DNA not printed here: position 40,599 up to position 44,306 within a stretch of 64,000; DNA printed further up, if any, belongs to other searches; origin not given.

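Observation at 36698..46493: FTR1 iron permease operon whose redox partner is a TM / beta-propeller / hexahaem cytochrome rather than any described FTR1 accessory protein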

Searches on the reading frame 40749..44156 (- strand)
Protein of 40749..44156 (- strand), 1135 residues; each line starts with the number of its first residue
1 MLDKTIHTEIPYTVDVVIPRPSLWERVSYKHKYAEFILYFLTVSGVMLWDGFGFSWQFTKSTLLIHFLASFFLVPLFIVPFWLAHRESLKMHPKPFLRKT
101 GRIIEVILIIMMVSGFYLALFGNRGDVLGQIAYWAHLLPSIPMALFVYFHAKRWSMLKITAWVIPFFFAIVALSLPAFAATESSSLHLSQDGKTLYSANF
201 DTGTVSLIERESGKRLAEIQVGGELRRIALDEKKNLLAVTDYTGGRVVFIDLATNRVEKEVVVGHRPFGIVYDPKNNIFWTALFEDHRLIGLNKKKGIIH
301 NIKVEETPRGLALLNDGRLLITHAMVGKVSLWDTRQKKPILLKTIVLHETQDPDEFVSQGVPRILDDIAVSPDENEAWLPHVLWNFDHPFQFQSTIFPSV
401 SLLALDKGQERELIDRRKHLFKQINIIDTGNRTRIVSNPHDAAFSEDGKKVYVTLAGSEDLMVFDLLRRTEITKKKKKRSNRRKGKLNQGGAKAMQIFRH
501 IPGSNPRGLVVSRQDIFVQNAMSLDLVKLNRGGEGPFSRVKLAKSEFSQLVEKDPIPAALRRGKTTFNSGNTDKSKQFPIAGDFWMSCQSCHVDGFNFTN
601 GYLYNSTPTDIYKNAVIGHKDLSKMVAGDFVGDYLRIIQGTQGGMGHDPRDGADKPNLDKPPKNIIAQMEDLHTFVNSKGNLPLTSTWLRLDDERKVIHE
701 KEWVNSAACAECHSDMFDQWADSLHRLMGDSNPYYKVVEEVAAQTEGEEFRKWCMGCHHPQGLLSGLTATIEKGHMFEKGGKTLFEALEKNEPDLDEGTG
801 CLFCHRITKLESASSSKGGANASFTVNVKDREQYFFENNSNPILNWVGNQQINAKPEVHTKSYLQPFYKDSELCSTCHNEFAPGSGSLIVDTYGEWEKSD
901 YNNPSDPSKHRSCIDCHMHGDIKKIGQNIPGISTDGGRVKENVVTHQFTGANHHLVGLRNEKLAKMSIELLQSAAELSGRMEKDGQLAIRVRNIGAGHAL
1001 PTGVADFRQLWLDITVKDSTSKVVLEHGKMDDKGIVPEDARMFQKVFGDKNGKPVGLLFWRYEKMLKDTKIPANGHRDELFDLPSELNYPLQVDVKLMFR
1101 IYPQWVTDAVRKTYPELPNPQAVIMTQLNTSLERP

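Call 3: search_protein_families(library=pfam, proteins=[window:40749-44156:-], max_evalue=0.1)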
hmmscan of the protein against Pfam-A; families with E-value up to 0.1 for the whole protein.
window:40749-44156:- (1135 aa): 11 families
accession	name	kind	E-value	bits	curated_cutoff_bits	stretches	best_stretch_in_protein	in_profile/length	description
PF22113.1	Mtrc-MtrF_II-IV_dom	-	6.5e-07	29.5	30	1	702-924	2-170/176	Outer membrane cytochrome MtrC/MtrF-like, domains II/IV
PF14522.11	Cytochrome_C7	-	1.1e-05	25.6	24.8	0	701-761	7-51/67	Cytochrome c7 and related cytochrome c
PF25174.1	Beta-prop_THOC3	-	4.9e-05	22.9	305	1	185-339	7-163/272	THOC3 beta-propeller domain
PF02239.22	Cytochrom_D1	-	0.0001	21.4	25.5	1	185-339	40-205/368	Cytochrome D1 heme domain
PF10282.15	Lactonase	-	0.00013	21.8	21.7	1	180-261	36-124/344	Lactonase, 7-bladed beta-propeller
PF13435.11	Cytochrome_C554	-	0.00087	20.6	20.8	1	708-761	1-58/84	Cytochrome c554 and c-prime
PF01436.27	NHL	-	0.00098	19.5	20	0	308-322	4-18/28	NHL repeat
PF14537.11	Cytochrom_c3_2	-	0.02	15.8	25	0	699-759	19-79/79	Cytochrome c3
PF24796.1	WDR55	-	0.033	13.7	200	0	294-341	84-131/296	WDR55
PF02085.21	Cytochrom_CIII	-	0.079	13.7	22.9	0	753-814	32-91/101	Class III cytochrome C family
PF08395.17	7tm_7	-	0.086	12.6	26.6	0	36-140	3-108/370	7tm Chemosensory receptor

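Call 4: search_protein_families(library=ncbifam, proteins=[window:40749-44156:-], max_evalue=0.1)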
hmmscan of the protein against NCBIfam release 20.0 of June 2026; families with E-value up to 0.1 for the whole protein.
window:40749-44156:- (1135 aa): 13 families
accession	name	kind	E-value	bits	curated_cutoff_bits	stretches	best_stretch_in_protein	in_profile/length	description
TIGR03866.1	PQQ_ABC_repeats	subfamily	2e-14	53.4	287.3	1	185-281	87-183/310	PQQ-dependent catabolism-associated beta-propeller protein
TIGR02276.1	beta_rpt_yvtn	repeat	3.6e-14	52.5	27.85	2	239-273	8-42/42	beta-propeller repeat protein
NF040886.1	cyt_C_like_Sec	equivalog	1.2e-13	50.4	250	2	848-1105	182-406/423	multiheme c-type cytochrome (seleno)protein ExtKL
NF052340.1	hydrazine_beta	equivalog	6.2e-10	38.7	560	1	233-319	43-130/372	hydrazine synthase subunit beta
NF052460.1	L-NosZ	equivalog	4.4e-07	28.8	700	1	186-322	137-274/480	clade III lactonase-type nitrous-oxide reductase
NF052342.1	hydrazine_BC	exception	1.8e-06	26.4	1250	0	183-224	348-390/690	hydrazine synthase subunit beta-gamma fusion subunit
NF048007.1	MmpL3Stblzr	equivalog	2.7e-06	26.8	600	1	184-350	183-352/366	MmpL3/TtfA transport complex stabilizer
NF052280.1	7_blade_YncE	equivalog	4.9e-05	22.3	400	1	193-320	183-313/338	7-bladed beta-propeller protein YncE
TIGR03507.1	decahem_SO1788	subfamily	0.0022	16.5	209.3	0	699-924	482-631/672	OmcA/MtrC family decaheme c-type cytochrome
NF045713.1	CxxCH_16_HmcA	equivalog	0.0097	14.5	400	0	869-919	74-120/541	sulfate respiration complex hexadecaheme cytochrome HmcA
TIGR04484.1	thiosulf_SoxA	equivalog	0.025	13.9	110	0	581-595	119-133/212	sulfur oxidation c-type cytochrome SoxA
NF041198.1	UshA_like_PCGU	equivalog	0.045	12.3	275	1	692-758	394-449/519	UshA-like (seleno)protein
TIGR04314.1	methano7heme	equivalog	0.046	12.5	250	0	800-861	275-335/494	methanogenesis multiheme c-type cytochrome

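Call 7: find_homologous_proteins(query=window:40749-44156:-, max_evalue=0.00001)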
Query window:40749-44156:- (1135 aa): 271 proteins with E <= 0.00001 among 8000 candidates; the best 120 are listed.
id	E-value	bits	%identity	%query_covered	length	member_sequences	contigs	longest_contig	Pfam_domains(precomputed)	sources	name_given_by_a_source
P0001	0.0e+0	2668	100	100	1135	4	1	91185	PF22113.2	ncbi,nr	ncbi:MAG: hypothetical protein OQJ97_12995 [Rhodospirillales bacterium]|nr:hypothetical protein [Rho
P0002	0.0e+0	1935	71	100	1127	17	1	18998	PF01436.28,PF14522.12,PF22113.2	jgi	-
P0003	0.0e+0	1911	70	99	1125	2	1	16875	PF01436.28,PF14522.12,PF22113.2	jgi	-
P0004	0.0e+0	1904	69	100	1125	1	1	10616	PF14522.12,PF22113.2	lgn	-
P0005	0.0e+0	1875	68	99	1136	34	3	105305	PF02239.23,PF14522.12,PF22113.2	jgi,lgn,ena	jgi:DNA-binding beta-propeller fold protein YncE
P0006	0.0e+0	1872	69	99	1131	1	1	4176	PF14522.12,PF22113.2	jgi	-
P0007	0.0e+0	1827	68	98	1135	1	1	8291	-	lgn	-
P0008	0.0e+0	1810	69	96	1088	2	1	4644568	PF14522.12,PF22113.2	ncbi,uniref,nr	ncbi:multiheme c-type cytochrome [Flexibacterium corallicola]|uniref:multiheme c-type cytochrome n=1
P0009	0.0e+0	1754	65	98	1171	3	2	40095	PF22113.2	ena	-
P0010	0.0e+0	1736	65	98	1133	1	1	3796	PF14522.12,PF22113.2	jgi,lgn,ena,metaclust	metaclust:\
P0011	0.0e+0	1703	64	98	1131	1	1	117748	PF14522.12,PF22113.2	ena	-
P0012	0.0e+0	1702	65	98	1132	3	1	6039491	PF22113.2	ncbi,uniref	ncbi:hypothetical protein [Roseibium sp.]|uniref:hypothetical protein n=1 Tax=Roseibium sp. TaxID=19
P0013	0.0e+0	1696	65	98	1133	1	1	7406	PF14522.12,PF22113.2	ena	-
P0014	0.0e+0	1689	62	98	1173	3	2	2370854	PF22113.2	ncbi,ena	-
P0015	0.0e+0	1677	63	98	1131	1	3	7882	PF14522.12,PF22113.2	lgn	-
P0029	0.0e+0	1615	61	98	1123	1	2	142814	PF14522.12,PF22113.2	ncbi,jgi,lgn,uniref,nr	ncbi:hypothetical protein RSK20926_09819 [Roseobacter sp. SK209-2-6]|uniref:hypothetical protein n=1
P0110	0.0e+0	1183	55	82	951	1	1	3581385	PF10282.16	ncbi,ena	-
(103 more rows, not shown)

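Call 10: find_related_loci(query=A1, collection=genome_contigs, flank=10000)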
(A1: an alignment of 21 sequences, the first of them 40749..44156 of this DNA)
Query A1 (1135 aa) in genome_contigs; peptide patterns used: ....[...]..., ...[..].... (x = any residue, [..] = any of these).
164 stretches matched a pattern; 100 encode a relative of the query (tblastn E <= 1e-3); the best 80 are kept; 80 distinct loci.
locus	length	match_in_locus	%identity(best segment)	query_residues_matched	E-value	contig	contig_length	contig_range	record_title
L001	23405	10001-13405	91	1-1135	0e+0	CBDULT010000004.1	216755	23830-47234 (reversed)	MAG TPA_asm: uncultured Thalassospiraceae bacterium isolate SRR22808124_binner12_Refined_92 genome assembly, contig: ERZ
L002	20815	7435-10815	70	6-1135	0e+0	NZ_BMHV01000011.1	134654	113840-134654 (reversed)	Terasakiella brassicae strain CGMCC 1.15254 sequence11, whole genome shotgun sequence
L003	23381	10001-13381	70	6-1135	0e+0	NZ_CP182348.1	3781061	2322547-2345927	MAG: Terasakiella sp. isolate LRMN1-isolate chromosome, complete genome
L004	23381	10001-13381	70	6-1135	0e+0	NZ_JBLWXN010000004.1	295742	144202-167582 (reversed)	MAG: Terasakiella sp. isolate EA21-01 A21.003.metabat.1RE.5K@4, whole genome shotgun sequence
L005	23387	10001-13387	68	13-1135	0e+0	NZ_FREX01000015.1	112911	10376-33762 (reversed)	Pseudovibrio sp. Alg231-02 isolate Pseudovibrio sp. Alg231_02, whole genome shotgun sequence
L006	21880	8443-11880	65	22-1134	0e+0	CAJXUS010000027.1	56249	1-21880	MAG TPA_asm: uncultured Rhodospirillales bacterium isolate SRR3933262_bin.3_MetaBAT_v2.12.1_MAG genome assembly, contig:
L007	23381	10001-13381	70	6-1135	0e+0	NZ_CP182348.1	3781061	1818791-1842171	MAG: Terasakiella sp. isolate LRMN1-isolate chromosome, complete genome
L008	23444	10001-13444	62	16-1129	0e+0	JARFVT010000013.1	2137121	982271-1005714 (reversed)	MAG: Alphaproteobacteria bacterium isolate MAG-1 scaffold_310_np1212, whole genome shotgun sequence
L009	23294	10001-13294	62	22-1127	0e+0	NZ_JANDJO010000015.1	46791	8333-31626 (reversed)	Shimia sp. CNT1-13L.2 contig_32, whole genome shotgun sequence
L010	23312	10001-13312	61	22-1134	0e+0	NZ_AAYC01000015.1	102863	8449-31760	Roseobacter sp. SK209-2-6 1101232001814, whole genome shotgun sequence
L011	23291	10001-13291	63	22-1132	0e+0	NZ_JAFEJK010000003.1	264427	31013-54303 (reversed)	Shimia biformata strain JCM 18818 NODE_3_length_264427_cov_170.979, whole genome shotgun sequence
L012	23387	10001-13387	70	4-1135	0e+0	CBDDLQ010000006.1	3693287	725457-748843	MAG: Terasakiella sp. isolate f784e564-dca8-4b4c-b95b-a58e0f5f8b95 genome assembly, contig: contig_6, whole genome shotg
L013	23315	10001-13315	60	22-1134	0e+0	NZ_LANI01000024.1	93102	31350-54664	Kiloniella litopenaei strain P1-1 contig24, whole genome shotgun sequence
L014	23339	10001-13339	68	22-1135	0e+0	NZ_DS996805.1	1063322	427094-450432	Pseudovibrio sp. JE062 scf_1106541214834, whole genome shotgun sequence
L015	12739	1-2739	70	222-1135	0e+0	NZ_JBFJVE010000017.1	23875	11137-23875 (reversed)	MAG: Shimia sp. isolate Mix_sand19.2022.05.D.8 k141_3309911_length_23875_cov_12.8238, whole genome shotgun sequence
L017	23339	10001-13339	57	22-1135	0e+0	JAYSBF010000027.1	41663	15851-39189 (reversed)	MAG: Magnetospirillum sp. isolate XM6_XAHMGE1bin.13 NODE_542_length_41663_cov_2.764710, whole genome shotgun sequence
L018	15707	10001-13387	68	13-1135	0e+0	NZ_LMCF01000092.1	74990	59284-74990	Pseudovibrio sp. Ad37 AD37_contig000092, whole genome shotgun sequence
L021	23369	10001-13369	68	19-1135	0e+0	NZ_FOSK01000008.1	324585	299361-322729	Pseudovibrio ascidiaceicola strain DSM 16392, whole genome shotgun sequence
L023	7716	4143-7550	52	24-1135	0e+0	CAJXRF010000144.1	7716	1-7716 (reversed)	MAG TPA_asm: uncultured Bermanella sp. isolate SRR3933281_bin.2_MetaBAT_v2.12.1_MAG genome assembly, contig: NODE_363_le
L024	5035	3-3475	56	31-1135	0e+0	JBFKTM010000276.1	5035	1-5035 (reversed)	MAG: Oleiphilaceae bacterium isolate Mix_sand23.2022.09.G.38 k141_2254552_length_5035_cov_7.0000, whole genome shotgun s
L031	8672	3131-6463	48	24-1135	0e+0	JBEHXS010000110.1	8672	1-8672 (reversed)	MAG: Pseudomonadota bacterium isolate ES1.bin.92 NODE_7804_length_8672_cov_10.018663, whole genome shotgun sequence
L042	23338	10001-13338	53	24-1135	0e+0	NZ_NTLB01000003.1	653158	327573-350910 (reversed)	Mangrovitalea sediminis strain M11-4 Scaffold2_1, whole genome shotgun sequence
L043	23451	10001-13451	53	24-1128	0e+0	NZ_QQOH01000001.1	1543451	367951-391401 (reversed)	Motiliproteus coralliicola strain C34 Scaffold1_1, whole genome shotgun sequence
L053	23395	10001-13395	51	22-1135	0e+0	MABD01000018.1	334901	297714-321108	Gammaproteobacteria bacterium 45_16_T64 BD02T64_scaffold_23, whole genome shotgun sequence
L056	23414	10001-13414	65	23-1135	0e+0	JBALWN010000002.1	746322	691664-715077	MAG: Halopseudomonas aestusnigri isolate 7NakV-02 NODE_2_length_746322_cov_29.654679, whole genome shotgun sequence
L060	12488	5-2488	57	302-1135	0e+0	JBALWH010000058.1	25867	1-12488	MAG: Motiliproteus sp. isolate 6NakV-12 NODE_453_length_25867_cov_6.333643, whole genome shotgun sequence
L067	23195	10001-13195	52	68-1135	0e+0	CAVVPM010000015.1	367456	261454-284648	MAG: uncultured Alphaproteobacteria bacterium isolate MFD02416.bin.2.84 genome assembly, contig: contig_39366, whole gen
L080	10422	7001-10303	49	32-1135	0e+0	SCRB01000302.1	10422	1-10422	MAG: Rhizobiaceae bacterium isolate FW021_bin.52 FW021_bin.52-19794-1, whole genome shotgun sequence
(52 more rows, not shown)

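Call 55: search_solved_structures(query=A1, max_evalue=1, show_alignments=0)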
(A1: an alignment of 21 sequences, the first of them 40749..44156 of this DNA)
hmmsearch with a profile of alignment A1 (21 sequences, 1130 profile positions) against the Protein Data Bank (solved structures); distinct sequences matched with E-value up to 1: 21.
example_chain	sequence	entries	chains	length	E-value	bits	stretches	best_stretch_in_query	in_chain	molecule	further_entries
1l0q_A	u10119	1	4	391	2e-20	75.5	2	184-338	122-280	Surface layer protein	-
3vgz_A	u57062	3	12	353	3.9e-12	48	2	167-317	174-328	Uncharacterized protein YncE | PQQ-dependent catabolism-associated beta-propeller protein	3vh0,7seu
5ze8_A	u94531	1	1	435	3e-08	35.2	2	700-762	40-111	cytochrome c552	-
5c2v_B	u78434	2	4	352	3e-06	28.6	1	183-319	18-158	HYDRAZINE SYNTHASE BETA SUBUNIT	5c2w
3bws_A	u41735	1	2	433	4.2e-05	24.7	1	222-317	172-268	protein Lp49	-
6qdv_N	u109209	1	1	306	5.3e-05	24.4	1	181-338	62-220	U5 small nuclear ribonucleoprotein 40 kDa protein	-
3jcr_D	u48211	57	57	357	7.8e-05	23.9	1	181-338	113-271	U5-40K | U5 small nuclear ribonucleoprotein 40 kDa protein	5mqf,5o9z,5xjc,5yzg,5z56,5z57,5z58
9i8m_U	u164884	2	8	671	0.0058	17.6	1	221-342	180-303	NEDD1 gamma-tubulin ring complex targeting factor L homeolog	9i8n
9wt9_A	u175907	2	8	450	0.025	15.6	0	695-722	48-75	Cytochrome c,Multiheme cytochrome c selenoprotein mutant (MccSep U325A) | Cytochrome c,Multiheme cytochrome c selenoprotein (MccSep)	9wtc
9wt8_A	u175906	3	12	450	0.027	15.5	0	695-722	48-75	Cytochrome c,Multiheme cytochrome c selenoprotein (MccSep)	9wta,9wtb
6cmk_B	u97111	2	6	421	0.046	14.7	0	225-268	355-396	AztD protein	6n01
1kqf_C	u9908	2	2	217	0.065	14.2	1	31-80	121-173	FORMATE DEHYDROGENASE, NITRATE-INDUCIBLE, CYTOCHROME B556(FDN) SUBUNIT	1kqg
9m8m_C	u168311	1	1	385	0.095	13.6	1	745-807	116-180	Photosynthetic reaction center cytochrome c subunit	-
9l5r_E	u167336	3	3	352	0.098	13.6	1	183-335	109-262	Anaphase-promoting complex subunit 4-like WD40 domain-containing protein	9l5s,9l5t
7djl_C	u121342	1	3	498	0.12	13.2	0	228-292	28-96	Protein SUPPRESSOR OF QUENCHING 1, chloroplastic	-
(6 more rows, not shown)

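Call 57: find_encoding_contigs(protein=P0029, flank=8000, max_places=1)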
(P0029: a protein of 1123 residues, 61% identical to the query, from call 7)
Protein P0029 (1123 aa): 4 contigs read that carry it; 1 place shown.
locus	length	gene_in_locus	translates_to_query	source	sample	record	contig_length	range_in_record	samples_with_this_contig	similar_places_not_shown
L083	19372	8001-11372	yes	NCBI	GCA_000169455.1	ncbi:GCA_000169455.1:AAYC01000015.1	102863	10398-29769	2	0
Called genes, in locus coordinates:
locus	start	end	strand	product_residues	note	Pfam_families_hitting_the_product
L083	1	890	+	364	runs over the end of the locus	PF11563:Protoglobin, PF00990:GGDEF, PF17853:GGDEF_2 (faint)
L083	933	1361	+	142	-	PF05232:BTP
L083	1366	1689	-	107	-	PF12840:HTH_20 (weak), PF01022:HTH_5, PF13412:HTH_24 (faint)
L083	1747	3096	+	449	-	PF00266:Aminotran_5 (faint), PF00282:Pyridoxal_deC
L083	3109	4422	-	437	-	PF00890:FAD_binding_2, PF01266:DAO (faint), PF12831:FAD_oxidored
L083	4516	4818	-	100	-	PF20135:DUF6525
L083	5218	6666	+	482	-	PF03553:Na_H_antiporter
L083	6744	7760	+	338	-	PF01965:DJ-1_PfpI, PF00165:HTH_AraC (weak), PF12833:HTH_18, PF00165:HTH_AraC (weak)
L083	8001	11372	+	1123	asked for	PF14522:Cytochrome_C7 (faint), PF22113:Mtrc-MtrF_II-IV_dom (faint)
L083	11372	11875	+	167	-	PF00127:Copper-bind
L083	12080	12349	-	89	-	PF00312:Ribosomal_S15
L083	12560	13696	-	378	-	-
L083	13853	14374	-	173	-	PF07799:DUF1643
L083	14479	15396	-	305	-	PF01509:TruB_N, PF16198:TruB_C_2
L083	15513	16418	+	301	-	PF14099:Polysacc_lyase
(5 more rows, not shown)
